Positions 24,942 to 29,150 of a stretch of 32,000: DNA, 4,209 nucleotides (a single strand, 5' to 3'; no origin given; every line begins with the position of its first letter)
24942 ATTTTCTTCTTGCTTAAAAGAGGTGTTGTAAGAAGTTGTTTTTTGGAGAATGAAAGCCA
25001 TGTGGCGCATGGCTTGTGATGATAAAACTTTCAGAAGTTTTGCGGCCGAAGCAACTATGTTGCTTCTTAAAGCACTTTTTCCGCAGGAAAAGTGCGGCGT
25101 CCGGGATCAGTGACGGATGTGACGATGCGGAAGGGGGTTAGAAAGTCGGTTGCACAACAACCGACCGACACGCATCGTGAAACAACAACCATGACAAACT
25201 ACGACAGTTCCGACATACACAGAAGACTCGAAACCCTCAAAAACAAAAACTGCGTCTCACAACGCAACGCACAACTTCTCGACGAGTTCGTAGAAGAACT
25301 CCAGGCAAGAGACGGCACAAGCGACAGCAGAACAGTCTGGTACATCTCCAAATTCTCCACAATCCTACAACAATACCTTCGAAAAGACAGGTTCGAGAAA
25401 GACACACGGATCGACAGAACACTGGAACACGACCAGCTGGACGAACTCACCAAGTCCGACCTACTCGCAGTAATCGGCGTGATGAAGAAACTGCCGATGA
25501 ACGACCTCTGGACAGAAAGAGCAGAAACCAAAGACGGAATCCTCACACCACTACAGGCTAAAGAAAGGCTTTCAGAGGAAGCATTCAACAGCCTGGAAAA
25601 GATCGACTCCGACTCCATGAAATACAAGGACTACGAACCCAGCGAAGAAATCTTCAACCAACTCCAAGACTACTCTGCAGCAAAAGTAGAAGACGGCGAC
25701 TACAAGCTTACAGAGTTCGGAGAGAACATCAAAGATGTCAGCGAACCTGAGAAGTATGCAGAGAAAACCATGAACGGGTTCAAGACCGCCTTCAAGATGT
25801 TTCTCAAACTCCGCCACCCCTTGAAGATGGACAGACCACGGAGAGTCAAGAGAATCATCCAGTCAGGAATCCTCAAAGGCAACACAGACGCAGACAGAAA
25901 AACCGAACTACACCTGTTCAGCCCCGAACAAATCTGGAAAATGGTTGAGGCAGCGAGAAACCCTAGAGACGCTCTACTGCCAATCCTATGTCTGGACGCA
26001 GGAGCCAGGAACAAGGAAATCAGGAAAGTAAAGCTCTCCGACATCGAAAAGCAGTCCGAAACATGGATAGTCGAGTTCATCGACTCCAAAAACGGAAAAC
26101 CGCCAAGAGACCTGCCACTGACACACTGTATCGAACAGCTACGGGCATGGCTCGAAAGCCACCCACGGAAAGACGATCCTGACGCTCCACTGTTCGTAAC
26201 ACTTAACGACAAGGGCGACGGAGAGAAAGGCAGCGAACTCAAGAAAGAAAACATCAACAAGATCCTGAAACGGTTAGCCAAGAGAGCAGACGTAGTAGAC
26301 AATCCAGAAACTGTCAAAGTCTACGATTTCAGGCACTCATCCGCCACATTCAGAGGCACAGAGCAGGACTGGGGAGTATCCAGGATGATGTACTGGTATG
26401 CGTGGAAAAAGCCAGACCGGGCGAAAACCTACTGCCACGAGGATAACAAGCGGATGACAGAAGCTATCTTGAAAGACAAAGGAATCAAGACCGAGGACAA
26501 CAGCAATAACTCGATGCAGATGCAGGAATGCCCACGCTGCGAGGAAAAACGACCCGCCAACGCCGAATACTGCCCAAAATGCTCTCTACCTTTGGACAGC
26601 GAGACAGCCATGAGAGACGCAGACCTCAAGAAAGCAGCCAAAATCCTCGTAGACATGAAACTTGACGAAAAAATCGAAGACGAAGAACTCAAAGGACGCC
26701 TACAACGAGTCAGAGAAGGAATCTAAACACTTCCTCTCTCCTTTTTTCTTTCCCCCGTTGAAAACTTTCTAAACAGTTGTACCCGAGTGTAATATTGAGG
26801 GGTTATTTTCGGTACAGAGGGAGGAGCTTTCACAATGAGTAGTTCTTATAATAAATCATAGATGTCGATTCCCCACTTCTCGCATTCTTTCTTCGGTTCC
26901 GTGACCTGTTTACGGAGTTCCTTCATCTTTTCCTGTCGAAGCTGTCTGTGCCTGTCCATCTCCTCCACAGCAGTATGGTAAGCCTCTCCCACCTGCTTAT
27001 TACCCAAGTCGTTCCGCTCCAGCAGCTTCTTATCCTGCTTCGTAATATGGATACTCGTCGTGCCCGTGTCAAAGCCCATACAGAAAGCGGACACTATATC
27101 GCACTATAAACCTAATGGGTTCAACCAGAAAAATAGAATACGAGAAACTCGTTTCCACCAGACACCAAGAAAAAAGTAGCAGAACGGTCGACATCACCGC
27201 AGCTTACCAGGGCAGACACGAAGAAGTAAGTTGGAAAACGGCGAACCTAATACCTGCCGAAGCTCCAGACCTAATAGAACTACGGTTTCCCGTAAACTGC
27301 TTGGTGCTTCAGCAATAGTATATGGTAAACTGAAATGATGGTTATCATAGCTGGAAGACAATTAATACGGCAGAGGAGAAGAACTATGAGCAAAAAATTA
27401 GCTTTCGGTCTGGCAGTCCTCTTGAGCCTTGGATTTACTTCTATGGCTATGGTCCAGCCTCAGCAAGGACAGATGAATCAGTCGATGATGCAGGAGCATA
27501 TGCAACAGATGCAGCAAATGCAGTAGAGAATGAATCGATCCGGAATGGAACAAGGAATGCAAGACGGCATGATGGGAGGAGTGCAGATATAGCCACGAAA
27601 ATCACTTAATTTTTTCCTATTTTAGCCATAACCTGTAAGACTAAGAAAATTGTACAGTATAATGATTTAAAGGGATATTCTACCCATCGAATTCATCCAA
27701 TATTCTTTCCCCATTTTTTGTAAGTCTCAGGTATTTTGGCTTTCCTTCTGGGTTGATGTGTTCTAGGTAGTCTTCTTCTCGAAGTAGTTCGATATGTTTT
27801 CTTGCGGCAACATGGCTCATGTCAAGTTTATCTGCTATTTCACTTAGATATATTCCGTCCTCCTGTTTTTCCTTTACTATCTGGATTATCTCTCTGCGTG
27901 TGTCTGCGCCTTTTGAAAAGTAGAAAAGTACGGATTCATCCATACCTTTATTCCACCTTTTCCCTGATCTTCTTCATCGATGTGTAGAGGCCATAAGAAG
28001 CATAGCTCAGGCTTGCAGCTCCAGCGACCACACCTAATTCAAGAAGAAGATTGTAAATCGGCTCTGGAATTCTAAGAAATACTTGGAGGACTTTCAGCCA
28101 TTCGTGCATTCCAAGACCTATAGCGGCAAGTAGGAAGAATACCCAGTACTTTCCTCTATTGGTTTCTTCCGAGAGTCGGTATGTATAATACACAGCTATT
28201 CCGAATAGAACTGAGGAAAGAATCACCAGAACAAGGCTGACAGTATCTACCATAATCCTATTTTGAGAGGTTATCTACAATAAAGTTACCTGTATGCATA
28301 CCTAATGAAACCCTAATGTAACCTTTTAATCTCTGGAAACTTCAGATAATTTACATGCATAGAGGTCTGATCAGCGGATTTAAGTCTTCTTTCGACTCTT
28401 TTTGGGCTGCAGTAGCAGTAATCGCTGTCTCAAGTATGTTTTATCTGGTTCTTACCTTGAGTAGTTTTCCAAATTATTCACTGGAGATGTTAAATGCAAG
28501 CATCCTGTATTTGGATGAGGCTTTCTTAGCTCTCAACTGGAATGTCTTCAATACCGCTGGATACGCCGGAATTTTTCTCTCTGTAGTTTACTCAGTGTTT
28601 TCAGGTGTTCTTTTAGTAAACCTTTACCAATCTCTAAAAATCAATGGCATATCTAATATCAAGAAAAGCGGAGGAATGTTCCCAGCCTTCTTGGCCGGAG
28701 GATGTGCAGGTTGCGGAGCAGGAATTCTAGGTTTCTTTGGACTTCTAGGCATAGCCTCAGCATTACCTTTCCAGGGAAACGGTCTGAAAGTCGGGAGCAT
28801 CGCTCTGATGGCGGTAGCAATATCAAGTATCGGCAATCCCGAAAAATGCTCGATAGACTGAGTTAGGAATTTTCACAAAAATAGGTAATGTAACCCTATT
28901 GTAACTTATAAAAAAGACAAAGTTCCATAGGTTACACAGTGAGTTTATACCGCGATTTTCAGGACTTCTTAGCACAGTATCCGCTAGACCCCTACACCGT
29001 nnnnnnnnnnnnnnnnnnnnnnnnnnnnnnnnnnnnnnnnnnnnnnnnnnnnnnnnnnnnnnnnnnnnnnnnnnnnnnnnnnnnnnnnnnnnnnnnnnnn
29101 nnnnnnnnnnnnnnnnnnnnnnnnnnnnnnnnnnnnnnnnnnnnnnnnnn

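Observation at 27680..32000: Candidate undescribed extracytoplasmic copper / thiol-redox system with zinc-finger-anchored cupredoxins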

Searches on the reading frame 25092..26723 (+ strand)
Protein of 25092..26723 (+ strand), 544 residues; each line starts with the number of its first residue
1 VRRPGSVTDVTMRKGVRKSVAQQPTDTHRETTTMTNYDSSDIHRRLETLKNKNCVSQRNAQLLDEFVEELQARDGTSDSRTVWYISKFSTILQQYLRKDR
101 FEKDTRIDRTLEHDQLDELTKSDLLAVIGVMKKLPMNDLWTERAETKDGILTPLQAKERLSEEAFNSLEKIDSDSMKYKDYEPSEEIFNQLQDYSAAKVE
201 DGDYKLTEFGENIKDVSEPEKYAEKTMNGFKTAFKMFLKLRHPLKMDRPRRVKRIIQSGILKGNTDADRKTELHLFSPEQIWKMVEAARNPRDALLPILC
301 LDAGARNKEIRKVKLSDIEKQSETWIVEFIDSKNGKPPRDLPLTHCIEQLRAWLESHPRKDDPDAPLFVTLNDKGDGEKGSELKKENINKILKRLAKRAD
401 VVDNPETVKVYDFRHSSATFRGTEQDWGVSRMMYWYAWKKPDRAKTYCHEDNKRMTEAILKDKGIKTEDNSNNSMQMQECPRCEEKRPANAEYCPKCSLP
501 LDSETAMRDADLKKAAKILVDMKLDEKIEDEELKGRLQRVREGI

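Call 5: search_protein_families(library=pfam, max_evalue=0.1, proteins=[window:25092-26723:+])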
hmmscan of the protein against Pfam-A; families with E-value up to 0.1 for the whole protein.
window:25092-26723:+ (544 aa): 7 families
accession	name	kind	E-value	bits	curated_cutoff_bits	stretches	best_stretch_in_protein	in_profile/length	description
PF00589.27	Phage_integrase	-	2.3e-12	47.5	27.1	1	278-453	5-171/172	Phage integrase family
PF12773.13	DZR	-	0.0012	19.4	27.3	1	473-497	20-44/45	Double zinc ribbon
PF13240.11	Zn_Ribbon_1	-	0.0015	18.7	25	1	480-497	2-19/23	zinc-ribbon domain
PF05337.16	CSF-1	-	0.003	18.1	25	0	20-121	10-108/140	Macrophage colony stimulating factor-1 (CSF-1)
PF06705.16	SF-assemblin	-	0.0056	16.5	30.6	1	463-535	135-200/247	SF-assemblin/beta giardin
PF18912.6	DZR_2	-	0.017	15.4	27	1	479-505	23-50/56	Double zinc ribbon domain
PF17032.10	Zn_ribbon_15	-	0.032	15.5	28.9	1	471-498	51-73/73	zinc-ribbon family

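Call 6: search_protein_families(library=ncbifam, max_evalue=0.1, proteins=[window:25092-26723:+])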
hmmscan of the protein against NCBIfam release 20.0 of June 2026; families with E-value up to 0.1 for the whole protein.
window:25092-26723:+ (544 aa): 5 families
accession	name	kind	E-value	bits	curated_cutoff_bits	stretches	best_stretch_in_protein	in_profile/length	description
NF040815.2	recomb_XerA_Arch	equivalog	6.6e-15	55.4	220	1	199-419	33-224/263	site-specific tyrosine recombinase/integron integrase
TIGR02224.1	recomb_XerC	equivalog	2.5e-06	27.1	335.15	1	252-419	94-247/295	tyrosine recombinase XerC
TIGR02225.1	recomb_XerD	equivalog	4.3e-06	26.3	329.6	1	291-419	124-244/290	site-specific tyrosine recombinase XerD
NF049953.1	ribbon_DG_selen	exception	0.028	14.3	130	1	476-504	4-32/172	zinc ribbon-containing (seleno)protein DG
NF007370.0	PRK09870.1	subfamily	0.037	13.7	221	1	286-363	26-102/200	tyrosine-type DNA invertase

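Call 88: find_related_loci(query=window:25092-26723:+, collection=viral_contigs, flank=8000)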
Query window:25092-26723:+ (544 aa) in viral_contigs; peptide patterns used: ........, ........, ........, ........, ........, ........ (x = any residue, [..] = any of these).
3 stretches matched a pattern, but none encodes a relative of the query by tblastn (E <= 1e-3).

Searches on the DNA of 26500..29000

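Call 69: search_rna_families(source=window, start=26500, end=29000, threshold=evalue, max_evalue=1)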
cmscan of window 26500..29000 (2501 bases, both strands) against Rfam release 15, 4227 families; matches with E-value up to 1: 0.
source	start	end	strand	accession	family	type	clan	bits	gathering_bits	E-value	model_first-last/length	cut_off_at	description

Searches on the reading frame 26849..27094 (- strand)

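Call 5: search_protein_families(library=pfam, max_evalue=0.1, proteins=[window:26849-27094:-])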
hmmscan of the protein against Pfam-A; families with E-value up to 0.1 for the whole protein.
window:26849-27094:- (82 aa): 4 families
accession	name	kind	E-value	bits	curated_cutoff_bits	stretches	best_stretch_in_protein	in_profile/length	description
PF22470.1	Histone_HNS_N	-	0.027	14.8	24.5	1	41-82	35-76/79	H-NS histone-like proteins, N-terminal domain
PF09989.15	DUF2229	-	0.027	14.6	29.4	1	20-67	131-178/218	CoA enzyme activase uncharacterised domain (DUF2229)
PF11647.13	MLD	-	0.081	13.5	35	1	24-66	8-55/81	Membrane Localization Domain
PF23176.1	bHLH_LHW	-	0.086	13.3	28.5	0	48-67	6-25/63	Transcription factor LHW bHLH domain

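Call 6: search_protein_families(library=ncbifam, max_evalue=0.1, proteins=[window:26849-27094:-])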
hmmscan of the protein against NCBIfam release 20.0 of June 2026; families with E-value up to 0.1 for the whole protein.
window:26849-27094:- (82 aa): 0 families

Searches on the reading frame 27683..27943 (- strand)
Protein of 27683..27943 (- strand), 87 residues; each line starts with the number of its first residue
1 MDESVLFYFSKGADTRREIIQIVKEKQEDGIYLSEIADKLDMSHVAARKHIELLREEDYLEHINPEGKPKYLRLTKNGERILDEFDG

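Call 5: search_protein_families(library=pfam, max_evalue=0.1, proteins=[window:27683-27943:-])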
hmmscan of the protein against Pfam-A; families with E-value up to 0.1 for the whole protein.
window:27683-27943:- (87 aa): 17 families
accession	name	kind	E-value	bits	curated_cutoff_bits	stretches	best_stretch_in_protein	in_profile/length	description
PF08279.18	HTH_11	-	4e-07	30.3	25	1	16-57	2-42/55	HTH domain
PF12840.13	HTH_20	-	5.4e-07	29.9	27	1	14-56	4-44/51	Helix-turn-helix domain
PF22665.2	DUF6293_C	-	0.00024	21.9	27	1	15-83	32-99/101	DUF6293 C-terminal winged helix domain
PF24033.1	DUF7342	-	0.00071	20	31.6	1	15-72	2-59/150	Family of unknown function (DUF7342)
PF14947.12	HTH_45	-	0.00075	19.9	25.5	1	19-85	7-69/77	Winged helix-turn-helix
PF25213.1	HVO_A0261_N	-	0.0016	18.7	35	1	27-86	21-75/86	HVO_A0261 N-terminal domain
PF01022.26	HTH_5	-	0.0023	18.2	22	1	15-61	3-46/47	Bacterial regulatory protein, arsR family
PF24266.1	HTH_HVO_0163_N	-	0.0056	17.2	31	1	14-72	2-58/70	HVO_0163, N-terminal HTH domain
PF13412.12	HTH_24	-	0.0081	16.2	21.9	1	14-61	3-48/48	Winged helix-turn-helix DNA-binding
PF21715.3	CggR_N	-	0.011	15.9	30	1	18-85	7-67/71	CggR N-terminal DNA binding domain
PF13463.12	HTH_27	-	0.031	15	22.2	1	18-78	7-68/68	Winged helix DNA-binding domain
PF12802.13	MarR_2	-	0.048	14.3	27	1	28-64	18-55/61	MarR family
PF02082.26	Rrf2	-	0.058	14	30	1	20-62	13-55/132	Iron-dependent Transcriptional regulator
PF07638.17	Sigma70_ECF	-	0.062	13.6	21.1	1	15-56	136-177/185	ECF sigma factor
PF13384.12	HTH_23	-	0.066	13.5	24.6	1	16-52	4-39/50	Homeodomain-like domain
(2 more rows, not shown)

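Call 6: search_protein_families(library=ncbifam, max_evalue=0.1, proteins=[window:27683-27943:-])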
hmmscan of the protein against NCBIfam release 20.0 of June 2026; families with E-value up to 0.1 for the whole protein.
window:27683-27943:- (87 aa): 20 families
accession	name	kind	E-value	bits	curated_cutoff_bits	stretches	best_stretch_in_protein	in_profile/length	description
NF033789.1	repress_SdpR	subfamily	3.1e-05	23.8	100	1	14-60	8-51/79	autorepressor SdpR family transcription factor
TIGR01884.1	cas_HTH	subfamily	0.00021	20.7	60.2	1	14-76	139-200/202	CRISPR-associated CARF protein Csa3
NF004170.0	PRK05638.1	equivalog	0.00021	20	421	1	9-85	367-441/442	threonine synthase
NF053610.1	Sso10a_fam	subfamily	0.00022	21.2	60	1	18-82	5-64/64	Sso10a family chromatin protein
NF041397.1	TranRegGlpR_Halo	equivalog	0.0004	20.1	300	1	15-62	6-51/253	HTH-type transcriptional regulator GlpR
NF033788.1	HTH_metalloreg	subfamily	0.00077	19.2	55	1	14-75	11-69/77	metalloregulator ArsR/SmtB family transcription factor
NF045593.1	bilirub_TF_BilQ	equivalog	0.0046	16.7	125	1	28-84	42-100/135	bilirubin utilization transcriptional regulator BilQ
TIGR02702.1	SufR_cyano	equivalog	0.0046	16.7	178.8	1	15-80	2-70/208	iron-sulfur cluster biosynthesis transcriptional regulator SufR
NF041395.1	TranRegLrpA1_Halo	equivalog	0.0051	16.8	250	1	14-71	5-60/142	HTH-type transcriptional regulator LrpA1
TIGR00122.1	birA_repr_reg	equivalog_domain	0.008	16.1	70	1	35-57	18-40/69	biotin operon repressor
NF003210.0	PRK04172.1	equivalog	0.011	14.6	350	1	18-83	10-71/496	phenylalanine--tRNA ligase subunit alpha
NF053758.1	ChrTpTrnRegChrS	equivalog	0.013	15.3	250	1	14-63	14-61/158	chromate efflux transcriptional regulator ChrS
NF053602.1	Phr_regulator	exception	0.024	14.2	320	1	12-80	10-78/191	heat shock transcription regulator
NF009327.0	PRK12684.1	subfamily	0.024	13.9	402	1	20-83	6-68/313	CysB family HTH-type transcriptional regulator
NF053777.1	Saro0803TransReg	equivalog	0.032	13.9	200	1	26-84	47-107/140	Saro_0803 family transcriptional regulator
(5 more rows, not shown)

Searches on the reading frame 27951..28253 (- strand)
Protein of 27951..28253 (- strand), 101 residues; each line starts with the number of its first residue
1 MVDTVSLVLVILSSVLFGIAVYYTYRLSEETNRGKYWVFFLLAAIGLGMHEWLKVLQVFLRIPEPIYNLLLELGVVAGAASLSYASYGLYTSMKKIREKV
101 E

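Call 5: search_protein_families(library=pfam, max_evalue=0.1, proteins=[window:27951-28253:-])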
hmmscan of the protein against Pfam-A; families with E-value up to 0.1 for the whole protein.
window:27951-28253:- (101 aa): 4 families
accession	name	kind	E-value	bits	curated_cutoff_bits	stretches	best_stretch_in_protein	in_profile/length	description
PF06570.16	DUF1129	-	0.0054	16.8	29.1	1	7-87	114-195/207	Protein of unknown function (DUF1129)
PF06168.16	DUF981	-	0.009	16.5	29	1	2-87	4-90/186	Protein of unknown function (DUF981)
PF13231.12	PMT_2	-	0.085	13.5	26.1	1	18-66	83-127/160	Dolichyl-phosphate-mannose-protein mannosyltransferase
PF13346.12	ABC2_membrane_5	-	0.085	12.8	25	1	3-88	114-198/205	ABC-2 family transporter protein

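Call 6: search_protein_families(library=ncbifam, max_evalue=0.1, proteins=[window:27951-28253:-])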
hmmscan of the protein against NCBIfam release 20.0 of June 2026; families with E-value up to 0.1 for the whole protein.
window:27951-28253:- (101 aa): 6 families
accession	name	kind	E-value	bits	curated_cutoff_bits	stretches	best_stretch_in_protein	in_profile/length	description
TIGR01972.1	NDH_I_M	subfamily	0.0029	16.3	263.8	1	2-52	76-126/486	NADH-quinone oxidoreductase subunit M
NF011625.2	PRK15051.1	equivalog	0.0066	16.6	92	1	6-69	5-68/111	4-amino-4-deoxy-L-arabinose-phosphoundecaprenol flippase subunit ArnE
NF004499.0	PRK05846.1-3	equivalog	0.013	14.2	585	1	2-90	83-172/502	NADH-quinone oxidoreductase subunit M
NF006236.0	PRK08375.1-1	equivalog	0.02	13.9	663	1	2-61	78-143/493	putative monovalent cation/H+ antiporter subunit D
NF005611.0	PRK07363.1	equivalog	0.026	13.1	764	1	2-62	77-138/501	NADH-quinone oxidoreductase subunit M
NF005060.0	PRK06473.1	equivalog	0.084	11.6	747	1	2-93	77-168/500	NADH-quinone oxidoreductase subunit M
